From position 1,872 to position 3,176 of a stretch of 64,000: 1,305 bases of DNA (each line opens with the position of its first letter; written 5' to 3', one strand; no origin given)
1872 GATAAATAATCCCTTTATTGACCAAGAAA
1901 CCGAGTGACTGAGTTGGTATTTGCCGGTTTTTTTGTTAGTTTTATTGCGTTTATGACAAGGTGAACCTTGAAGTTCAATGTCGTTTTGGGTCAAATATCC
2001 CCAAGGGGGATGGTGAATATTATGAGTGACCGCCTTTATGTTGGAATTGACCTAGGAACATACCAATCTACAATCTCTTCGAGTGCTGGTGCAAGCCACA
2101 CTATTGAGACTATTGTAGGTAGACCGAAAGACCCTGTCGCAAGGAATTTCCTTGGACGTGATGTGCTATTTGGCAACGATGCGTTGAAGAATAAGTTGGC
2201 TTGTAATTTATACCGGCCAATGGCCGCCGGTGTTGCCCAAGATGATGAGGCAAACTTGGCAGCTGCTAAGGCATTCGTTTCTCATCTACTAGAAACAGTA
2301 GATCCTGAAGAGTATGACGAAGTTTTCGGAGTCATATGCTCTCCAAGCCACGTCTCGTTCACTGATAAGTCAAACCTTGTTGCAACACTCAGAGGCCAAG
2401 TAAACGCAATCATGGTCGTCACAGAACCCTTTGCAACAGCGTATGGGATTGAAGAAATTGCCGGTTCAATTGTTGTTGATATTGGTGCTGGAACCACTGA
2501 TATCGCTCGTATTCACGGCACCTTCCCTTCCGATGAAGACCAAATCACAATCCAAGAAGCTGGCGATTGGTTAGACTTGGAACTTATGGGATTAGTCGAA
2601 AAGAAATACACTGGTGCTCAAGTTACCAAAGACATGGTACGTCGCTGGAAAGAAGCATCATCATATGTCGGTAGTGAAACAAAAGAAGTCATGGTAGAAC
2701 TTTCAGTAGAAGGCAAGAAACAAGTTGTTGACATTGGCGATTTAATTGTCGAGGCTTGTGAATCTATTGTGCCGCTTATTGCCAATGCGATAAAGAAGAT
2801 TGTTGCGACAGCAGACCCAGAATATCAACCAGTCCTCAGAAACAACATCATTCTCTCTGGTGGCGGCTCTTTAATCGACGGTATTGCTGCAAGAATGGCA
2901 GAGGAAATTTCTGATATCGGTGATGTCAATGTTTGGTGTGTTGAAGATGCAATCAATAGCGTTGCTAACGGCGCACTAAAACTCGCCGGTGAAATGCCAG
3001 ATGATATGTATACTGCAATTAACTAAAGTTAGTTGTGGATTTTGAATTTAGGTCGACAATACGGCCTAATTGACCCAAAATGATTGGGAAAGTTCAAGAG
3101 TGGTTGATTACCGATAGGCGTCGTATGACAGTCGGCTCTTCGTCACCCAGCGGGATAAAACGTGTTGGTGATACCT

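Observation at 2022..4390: Actin + long coiled-coil gene pair: a possible two-component cytoskeletal or segregation module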

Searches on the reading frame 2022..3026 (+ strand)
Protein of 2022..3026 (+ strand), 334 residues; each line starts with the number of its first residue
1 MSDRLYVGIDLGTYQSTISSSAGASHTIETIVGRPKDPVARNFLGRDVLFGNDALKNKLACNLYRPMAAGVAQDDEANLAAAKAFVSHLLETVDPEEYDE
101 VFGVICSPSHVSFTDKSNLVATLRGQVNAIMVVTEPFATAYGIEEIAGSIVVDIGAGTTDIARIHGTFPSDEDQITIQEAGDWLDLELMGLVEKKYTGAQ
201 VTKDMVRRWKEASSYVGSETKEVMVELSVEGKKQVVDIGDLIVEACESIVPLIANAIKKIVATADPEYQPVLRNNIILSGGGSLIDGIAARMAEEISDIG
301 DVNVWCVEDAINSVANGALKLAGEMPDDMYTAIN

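Call 3: search_protein_families(library=pfam, proteins=[window:2022-3026:+], max_evalue=0.1)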
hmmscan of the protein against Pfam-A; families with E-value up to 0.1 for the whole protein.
window:2022-3026:+ (334 aa): 8 families
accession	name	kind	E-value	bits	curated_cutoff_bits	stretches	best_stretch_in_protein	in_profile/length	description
PF06723.19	MreB_Mbl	-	2.4e-22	79.7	27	1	56-323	52-320/327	MreB/Mbl protein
PF00022.25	Actin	-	3.7e-14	52.6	27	2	253-299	306-352/410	Actin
PF25229.1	Salactin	-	8e-06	25.6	27.1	1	46-324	43-333/335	Salactin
PF00012.26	HSP70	-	0.0041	15.8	20.6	0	128-198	162-240/599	Hsp70 protein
PF21522.3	MreB-like_C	-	0.03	15.4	27.8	0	151-259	1-95/123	Archaeal actin homologue MreB-like, C-terminal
PF22128.2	Alp7A_like_C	-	0.052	13.8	22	1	150-260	3-108/156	Alp7A C-terminal domain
PF14450.12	FtsA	-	0.053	14.3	31.8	0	150-289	1-96/127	Cell division protein FtsA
PF01968.24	Hydantoinase_A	-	0.079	12.6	22.9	0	132-200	58-130/291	Hydantoinase/oxoprolinase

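Call 4: search_protein_families(library=ncbifam, proteins=[window:2022-3026:+], max_evalue=0.1)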
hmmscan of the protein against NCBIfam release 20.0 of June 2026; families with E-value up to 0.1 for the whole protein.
window:2022-3026:+ (334 aa): 12 families
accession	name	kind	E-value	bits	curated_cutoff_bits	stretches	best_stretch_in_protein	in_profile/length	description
NF040964.1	MamK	subfamily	1.7e-101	339.6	400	1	5-333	1-330/335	MamK family actin-like protein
NF053558.1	BeeR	equivalog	2.4e-63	214.3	530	1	5-328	1-343/349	BeeR family actin-like protein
NF010539.0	PRK13927.1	subfamily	2.7e-22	79.1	293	1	7-324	9-328/339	rod shape-determining protein MreB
TIGR00904.1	mreB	subfamily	7.5e-19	68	365.75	1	63-321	64-325/334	MreB/Mrl family cell shape determining protein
NF010540.1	PRK13929.1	exception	2.6e-15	56.4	515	1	7-320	7-322/334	rod-share determining protein MreBH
NF053533.1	salactin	equivalog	2.9e-07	29.9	400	1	7-323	4-333/335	actin-like salactin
NF011660.0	PRK15080.1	equivalog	1.1e-05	24.8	182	1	127-211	122-203/277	ethanolamine utilization protein EutJ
NF010498.0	PRK13917.1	equivalog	0.0062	15.8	417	1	150-265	188-290/344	plasmid segregation protein ParM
NF003520.0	PRK05183.1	subfamily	0.0081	14.6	620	0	126-281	177-342/621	Fe-S protein assembly chaperone HscA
TIGR02529.1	EutJ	subfamily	0.0085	15.6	152.1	1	127-165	89-126/239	ethanolamine utilization protein EutJ family protein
NF053560.1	crenactin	equivalog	0.011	14.7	630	0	124-164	147-187/422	crenactin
NF002834.0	PRK03011.1-5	subfamily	0.042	12.9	222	1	173-328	209-353/357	butyrate kinase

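Call 9: find_related_loci(query=window:2022-3026:+, collection=genome_contigs, flank=6000)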
Query window:2022-3026:+ (334 aa) in genome_contigs; peptide patterns used: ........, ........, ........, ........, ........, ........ (x = any residue, [..] = any of these).
380 stretches matched a pattern; 288 encode a relative of the query (tblastn E <= 1e-3); the best 80 are kept; 80 distinct loci.
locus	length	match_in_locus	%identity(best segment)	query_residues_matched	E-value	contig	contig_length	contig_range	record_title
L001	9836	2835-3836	98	1-334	0e+0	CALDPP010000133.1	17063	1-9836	MAG TPA_asm: uncultured euryarchaeote isolate ERR598966_bin.16_CONCOCT_v1.1_MAG genome assembly, contig: ERZ832020.654,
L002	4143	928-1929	97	1-334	0e+0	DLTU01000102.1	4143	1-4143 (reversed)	MAG TPA_asm: Candidatus Microthrix sp. UBA7828 UBA7828_contig_25327, whole genome shotgun sequence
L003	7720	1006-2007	97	1-334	0e+0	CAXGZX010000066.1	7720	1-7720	MAG TPA_asm: uncultured Candidatus Poseidoniales archaeon isolate SRR12479745_concoct_51 genome assembly, contig: ERZ487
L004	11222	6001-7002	97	1-334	0e+0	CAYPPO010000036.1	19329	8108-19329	MAG TPA_asm: uncultured Candidatus Poseidoniales archaeon isolate binchicken_co76_63 genome assembly, contig: NODE_3337_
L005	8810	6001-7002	97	1-334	0e+0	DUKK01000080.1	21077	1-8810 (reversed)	MAG TPA_asm: Candidatus Poseidoniaceae archaeon isolate UBA9354 contig_16199, whole genome shotgun sequence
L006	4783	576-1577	98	1-334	0e+0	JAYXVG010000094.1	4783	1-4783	MAG: Thermoplasmatota archaeon isolate XS_MAG117 XS_MAG117_0094, whole genome shotgun sequence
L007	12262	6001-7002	97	1-334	0e+0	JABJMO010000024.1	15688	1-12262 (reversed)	MAG: Methanobacteriota archaeon isolate SI075_bin14 k141_1472873, whole genome shotgun sequence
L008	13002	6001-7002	97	1-334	0e+0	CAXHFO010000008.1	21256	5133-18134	MAG TPA_asm: uncultured Candidatus Poseidoniales archaeon isolate SRR12479975_concoct_5 genome assembly, contig: ERZ4874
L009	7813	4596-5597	97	1-334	0e+0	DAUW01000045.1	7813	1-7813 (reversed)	MAG TPA_asm: Euryarchaeota archaeon UBA229 UBA229_contig_127645, whole genome shotgun sequence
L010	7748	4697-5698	97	1-334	0e+0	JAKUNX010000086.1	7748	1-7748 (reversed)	MAG: Candidatus Poseidoniaceae archaeon isolate ALOHA_A2.0_18 A2.0-MGIIa-L1-1_86, whole genome shotgun sequence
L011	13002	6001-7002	96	1-334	0e+0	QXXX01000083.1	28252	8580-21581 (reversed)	MAG: Candidatus Poseidoniales archaeon isolate NorthSea_HE361-13_A07 BWM10_Refined_7_83, whole genome shotgun sequence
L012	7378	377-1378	97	1-334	0e+0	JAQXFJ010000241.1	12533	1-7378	MAG: Candidatus Poseidoniaceae archaeon isolate cluster3-bin.58 k119_967727, whole genome shotgun sequence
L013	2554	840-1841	97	1-334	0e+0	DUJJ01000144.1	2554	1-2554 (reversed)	MAG TPA_asm: Candidatus Poseidoniaceae archaeon isolate UBA8725 contig_54111, whole genome shotgun sequence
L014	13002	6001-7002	97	1-334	0e+0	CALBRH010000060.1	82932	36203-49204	MAG TPA_asm: uncultured euryarchaeote isolate ERR599136_bin.74_CONCOCT_v1.1_MAG genome assembly, contig: ERZ841824.178,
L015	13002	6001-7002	92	1-334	0e+0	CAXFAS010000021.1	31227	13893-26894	MAG TPA_asm: uncultured euryarchaeote isolate ERR599092_binner12_Refined_81 genome assembly, contig: ERZ841394.1604, who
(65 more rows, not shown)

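Call 19: search_protein_representatives(protein=window:2022-3026:+)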
Query: 334 residues. Proteins with E-value up to 0.001 (for the whole library): 1124; up to 1e-10: 433; up to 1e-30: 130. The best 150 are listed.
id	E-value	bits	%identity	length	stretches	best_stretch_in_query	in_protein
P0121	3.5e-182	621.2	83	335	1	1-334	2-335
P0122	1.8e-124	431.6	86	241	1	1-226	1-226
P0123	7.0e-91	321.3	44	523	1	4-332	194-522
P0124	4.5e-87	308.7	45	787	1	2-330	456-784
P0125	1.5e-86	307.0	45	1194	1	3-332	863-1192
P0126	3.5e-85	302.5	44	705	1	4-330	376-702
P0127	1.1e-84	300.9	43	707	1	2-332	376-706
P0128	3.6e-84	299.2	45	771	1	5-332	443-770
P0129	8.5e-84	298.0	45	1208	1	4-332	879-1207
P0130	4.4e-83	295.6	45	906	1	5-332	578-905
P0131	9.9e-83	294.5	43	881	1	3-330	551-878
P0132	2.2e-82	293.3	43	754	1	3-331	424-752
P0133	8.2e-82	291.5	43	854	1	2-331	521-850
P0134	1.2e-81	290.9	43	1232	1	4-332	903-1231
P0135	1.0e-80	287.9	43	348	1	4-330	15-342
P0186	3.4e-45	171.2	64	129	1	205-334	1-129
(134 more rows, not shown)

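Call 21: find_related_loci(query=P0121, collection=genome_contigs, flank=6000)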
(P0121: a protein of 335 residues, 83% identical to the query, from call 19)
Query P0121 (335 aa) in genome_contigs; peptide patterns used: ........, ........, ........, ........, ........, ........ (x = any residue, [..] = any of these).
349 stretches matched a pattern; 268 encode a relative of the query (tblastn E <= 1e-3); the best 80 are kept; 80 distinct loci.
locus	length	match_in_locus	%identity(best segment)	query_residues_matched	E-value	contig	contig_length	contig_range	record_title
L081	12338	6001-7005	100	1-335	0e+0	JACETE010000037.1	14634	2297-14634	MAG: Candidatus Poseidoniales archaeon isolate MCMED-G34 MGII-MCMED-G34-C37, whole genome shotgun sequence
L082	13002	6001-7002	97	2-335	0e+0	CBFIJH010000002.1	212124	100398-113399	MAG: Candidatus Poseidoniaceae archaeon isolate Co_bin_759_indstr genome assembly, contig: Co_bin_759_indstr_c2, whole g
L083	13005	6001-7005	96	1-335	0e+0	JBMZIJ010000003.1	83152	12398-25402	MAG: Candidatus Poseidoniaceae archaeon isolate ME_XS_2301_4_bin25 ME_XS_2301_4_bin25_2, whole genome shotgun sequence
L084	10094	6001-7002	96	2-335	0e+0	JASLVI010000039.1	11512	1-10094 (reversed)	MAG: Candidatus Poseidoniaceae archaeon isolate ETNP17_MAG_1 NODE_39_length_11512_cov_5.856668, whole genome shotgun seq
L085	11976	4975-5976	96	2-335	0e+0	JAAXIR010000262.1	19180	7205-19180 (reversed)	MAG: Candidatus Poseidoniales archaeon isolate SW22112_bin_20 NODE_1479_length_19180_cov_10.026248, whole genome shotgun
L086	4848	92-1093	96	2-335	0e+0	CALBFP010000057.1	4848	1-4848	MAG TPA_asm: uncultured euryarchaeote isolate ERR599077_bin.133_CONCOCT_v1.1_MAG genome assembly, contig: ERZ841196.1686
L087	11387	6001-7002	96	2-335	0e+0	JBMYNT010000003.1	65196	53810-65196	MAG: Candidatus Poseidoniaceae archaeon isolate ME_XS_2307_bin_75 ME_XS_2307_bin_75_2, whole genome shotgun sequence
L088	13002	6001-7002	96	2-335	0e+0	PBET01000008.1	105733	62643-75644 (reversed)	MAG: Methanobacteriota archaeon isolate SP314 127437, whole genome shotgun sequence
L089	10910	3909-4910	96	2-335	0e+0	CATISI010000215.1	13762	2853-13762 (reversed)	MAG: Candidatus Poseidoniaceae archaeon isolate bin.912 MAG genome assembly, contig: k119_7838590, whole genome shotgun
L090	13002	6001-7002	96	2-335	0e+0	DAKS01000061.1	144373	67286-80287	MAG TPA_asm: Euryarchaeota archaeon UBA443 UBA443_contig_286, whole genome shotgun sequence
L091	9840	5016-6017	96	2-335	0e+0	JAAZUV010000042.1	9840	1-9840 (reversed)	MAG: Methanobacteriota archaeon isolate AW_metabat.40 AW_C1294, whole genome shotgun sequence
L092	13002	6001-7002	96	2-335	0e+0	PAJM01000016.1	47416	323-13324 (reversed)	MAG: Methanobacteriota archaeon isolate SAT95 158022, whole genome shotgun sequence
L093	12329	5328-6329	96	2-335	0e+0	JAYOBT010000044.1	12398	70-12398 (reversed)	MAG: Candidatus Poseidoniales archaeon isolate 139554_S156_metabat_bins_2.tsv.144 NODE_4645_length_12398_cov_19.234060,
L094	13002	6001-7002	96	2-335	0e+0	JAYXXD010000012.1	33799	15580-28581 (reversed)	MAG: Thermoplasmatota archaeon isolate XS_MAG161 XS_MAG161_0012, whole genome shotgun sequence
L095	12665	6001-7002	96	2-335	0e+0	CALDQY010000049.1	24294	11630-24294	MAG TPA_asm: uncultured Rhodobiaceae bacterium isolate ERR599054_bin.37_CONCOCT_v1.1_MAG genome assembly, contig: ERZ840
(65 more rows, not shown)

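Call 24: find_related_loci(query=A1, collection=genome_contigs, flank=7000)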
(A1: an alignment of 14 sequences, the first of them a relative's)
Query A1 (787 aa) in genome_contigs; peptide patterns used: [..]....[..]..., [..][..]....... (x = any residue, [..] = any of these).
600 stretches matched a pattern (row limit reached: there are more); 448 encode a relative of the query (tblastn E <= 1e-3); the best 80 are kept; 80 distinct loci.
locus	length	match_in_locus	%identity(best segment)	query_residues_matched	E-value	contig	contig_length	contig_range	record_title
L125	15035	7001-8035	49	450-784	4e-107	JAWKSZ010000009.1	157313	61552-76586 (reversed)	MAG: Planctomycetota bacterium isolate ABC1.64 ABC1.64.fa-9, whole genome shotgun sequence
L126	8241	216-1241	48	456-787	3e-101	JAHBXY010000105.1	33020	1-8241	MAG: Planctomycetota bacterium isolate ACE_PLA31 PLA31_105, whole genome shotgun sequence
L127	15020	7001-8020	49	459-787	6e-101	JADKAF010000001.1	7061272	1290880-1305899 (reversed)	MAG: Planctomycetota bacterium isolate Lyne_18-Q3-R50-59_MAXAC.409 tig00000050-10-70511450, whole genome shotgun sequenc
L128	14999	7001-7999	50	459-787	2e-100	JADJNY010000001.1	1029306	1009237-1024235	MAG: Planctomycetota bacterium isolate Fred_18-Q3-R57-64_BAT3C.229 tig00002613-10-10276060, whole genome shotgun sequenc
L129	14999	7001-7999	50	459-787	3e-99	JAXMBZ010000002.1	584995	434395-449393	MAG: Planctomycetota bacterium isolate STL-PLA49 C2.167.fa-2, whole genome shotgun sequence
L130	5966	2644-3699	45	448-787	2e-99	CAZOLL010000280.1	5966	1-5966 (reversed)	MAG TPA_asm: uncultured Phycisphaeraceae bacterium isolate binchicken_co118_14 genome assembly, contig: NODE_18166_lengt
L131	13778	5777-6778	47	456-787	2e-98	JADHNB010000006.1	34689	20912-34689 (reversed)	MAG: Poseidonia sp. isolate BS301-5m-G57 BS301-5m-C1378, whole genome shotgun sequence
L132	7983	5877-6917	46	445-787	3e-98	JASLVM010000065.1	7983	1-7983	MAG: Poseidonia sp. isolate ETNP17_MAG_14 NODE_65_length_7983_cov_9.111181, whole genome shotgun sequence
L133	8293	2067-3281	42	391-787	3e-98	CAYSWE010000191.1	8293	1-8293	MAG TPA_asm: uncultured Phycisphaerales bacterium isolate SRP163575_co1_399 genome assembly, contig: NODE_18870_length_8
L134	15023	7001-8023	46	459-787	7e-98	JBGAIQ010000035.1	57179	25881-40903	MAG: Planctomycetota bacterium isolate MAG_AAO_H125.15 AAOH125-15_opera_contig_1578, whole genome shotgun sequence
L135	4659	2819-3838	47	459-787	3e-98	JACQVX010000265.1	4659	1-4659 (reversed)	MAG: Planctomycetota bacterium isolate NC_groundwater_1474_Ag_S-0.65um_73_34 S_p65_S5_coassembly_k141_5054321, whole gen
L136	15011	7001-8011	48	459-787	1e-97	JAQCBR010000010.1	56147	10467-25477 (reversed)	MAG: Planctomycetota bacterium isolate casp15-mb.161 NODE_685_length_56147_cov_0.102930, whole genome shotgun sequence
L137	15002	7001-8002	47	456-787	3e-97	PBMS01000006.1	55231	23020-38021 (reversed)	MAG: Methanobacteriota archaeon isolate SP207 24502, whole genome shotgun sequence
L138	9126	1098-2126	47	453-787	3e-97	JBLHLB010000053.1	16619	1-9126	MAG: Planctomycetota bacterium isolate 3300054698_139 Ga0535670_0006153, whole genome shotgun sequence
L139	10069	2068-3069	47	456-787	2e-97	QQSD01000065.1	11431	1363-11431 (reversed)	MAG: Candidatus Poseidoniales archaeon isolate bin_245 U_43203-65, whole genome shotgun sequence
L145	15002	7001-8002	46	456-787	1e-95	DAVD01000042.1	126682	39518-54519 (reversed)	MAG TPA_asm: Candidatus Poseidonia alphae isolate UBA255 UBA255_contig_5692, whole genome shotgun sequence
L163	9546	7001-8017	45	459-787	5e-93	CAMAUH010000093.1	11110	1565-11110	MAG: Candidatus Kuenenia stuttgartiensis isolate LH-05nov19-47 genome assembly, contig: LH-05nov19-C14429, whole genome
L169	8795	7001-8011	45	459-787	3e-92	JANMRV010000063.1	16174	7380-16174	MAG: Planctomycetota bacterium isolate SOY_30_concoct_206_sub SOY_30_k141_1809713, whole genome shotgun sequence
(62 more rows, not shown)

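Call 35: find_related_loci(query=P0186, collection=genome_contigs, flank=7000)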
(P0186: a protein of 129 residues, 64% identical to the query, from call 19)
Query P0186 (129 aa) in genome_contigs; peptide patterns used: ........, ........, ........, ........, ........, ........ (x = any residue, [..] = any of these).
126 stretches matched a pattern; 34 encode a relative of the query (tblastn E <= 1e-3); 34 distinct loci.
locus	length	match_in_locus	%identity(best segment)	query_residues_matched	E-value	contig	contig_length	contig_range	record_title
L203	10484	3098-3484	95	1-129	5e-80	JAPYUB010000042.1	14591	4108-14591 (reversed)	MAG: Candidatus Thalassarchaeaceae archaeon isolate PW8.concoct.221 PW8_4723_length_14591_cov_8.772014, whole genome sho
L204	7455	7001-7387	93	1-129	4e-77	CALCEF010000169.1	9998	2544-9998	MAG TPA_asm: uncultured euryarchaeote isolate ERR598975_bin.65_CONCOCT_v1.1_MAG genome assembly, contig: ERZ833381.1153,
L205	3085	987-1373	91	1-129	8e-77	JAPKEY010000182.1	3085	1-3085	MAG: Candidatus Poseidoniales archaeon isolate ANT-128 NODE_24092_length_3085_cov_4.942244, whole genome shotgun sequenc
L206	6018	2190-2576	89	1-129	5e-76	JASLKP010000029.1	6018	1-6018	MAG: Candidatus Thalassarchaeaceae archaeon isolate ETNP1_MAG_34 NODE_29_length_6018_cov_4.787073, whole genome shotgun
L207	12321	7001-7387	91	1-129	1e-75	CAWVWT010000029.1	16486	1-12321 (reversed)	MAG TPA_asm: uncultured Candidatus Poseidoniales archaeon isolate ERR3589563_binner12_51 genome assembly, contig: ERZ746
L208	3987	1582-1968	91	1-129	3e-75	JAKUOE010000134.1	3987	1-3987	MAG: Candidatus Thalassarchaeum sp. isolate ALOHA_A2.0_25 A2.0-MGIIb-P-2_134, whole genome shotgun sequence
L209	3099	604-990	90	1-129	2e-75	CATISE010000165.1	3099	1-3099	MAG: Marine Group II euryarchaeote MED-G33 isolate bin.838 MAG genome assembly, contig: k119_5928967, whole genome shotg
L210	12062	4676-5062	89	1-129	2e-74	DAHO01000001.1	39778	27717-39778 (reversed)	MAG TPA_asm: Euryarchaeota archaeon UBA602 UBA602_contig_4268, whole genome shotgun sequence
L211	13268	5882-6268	89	1-129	3e-74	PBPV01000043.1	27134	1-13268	MAG: Methanobacteriota archaeon isolate RS348 40938, whole genome shotgun sequence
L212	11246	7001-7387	88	1-129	1e-73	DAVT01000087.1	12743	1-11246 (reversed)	MAG TPA_asm: Euryarchaeota archaeon UBA501 UBA501_contig_60341, whole genome shotgun sequence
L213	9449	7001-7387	87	1-129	3e-73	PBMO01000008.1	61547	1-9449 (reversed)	MAG: Methanobacteriota archaeon isolate SP210 43977, whole genome shotgun sequence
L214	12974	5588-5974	84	1-129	3e-70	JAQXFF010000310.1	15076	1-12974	MAG: Candidatus Thalassarchaeaceae archaeon isolate cluster2-bin.256 k141_3138543, whole genome shotgun sequence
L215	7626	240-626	84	1-129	1e-68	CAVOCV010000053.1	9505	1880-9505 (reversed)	MAG: Candidatus Thalassarchaeaceae archaeon isolate CBN3_331.39 genome assembly, contig: Ga0302139_10002205, whole genom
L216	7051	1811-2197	83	1-129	6e-68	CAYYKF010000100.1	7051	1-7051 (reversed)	MAG TPA_asm: uncultured Candidatus Poseidoniales archaeon isolate SRP077602_co9_567 genome assembly, contig: NODE_16622_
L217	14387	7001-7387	79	1-129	3e-65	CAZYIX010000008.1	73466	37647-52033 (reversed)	MAG TPA_asm: uncultured Candidatus Poseidoniales archaeon isolate SRP092902_co1_92 genome assembly, contig: NODE_289_len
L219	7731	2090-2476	65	1-128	1e-52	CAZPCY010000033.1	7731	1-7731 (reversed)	MAG TPA_asm: uncultured Candidatus Poseidoniales archaeon isolate SRP077602_co3_203 genome assembly, contig: NODE_17045_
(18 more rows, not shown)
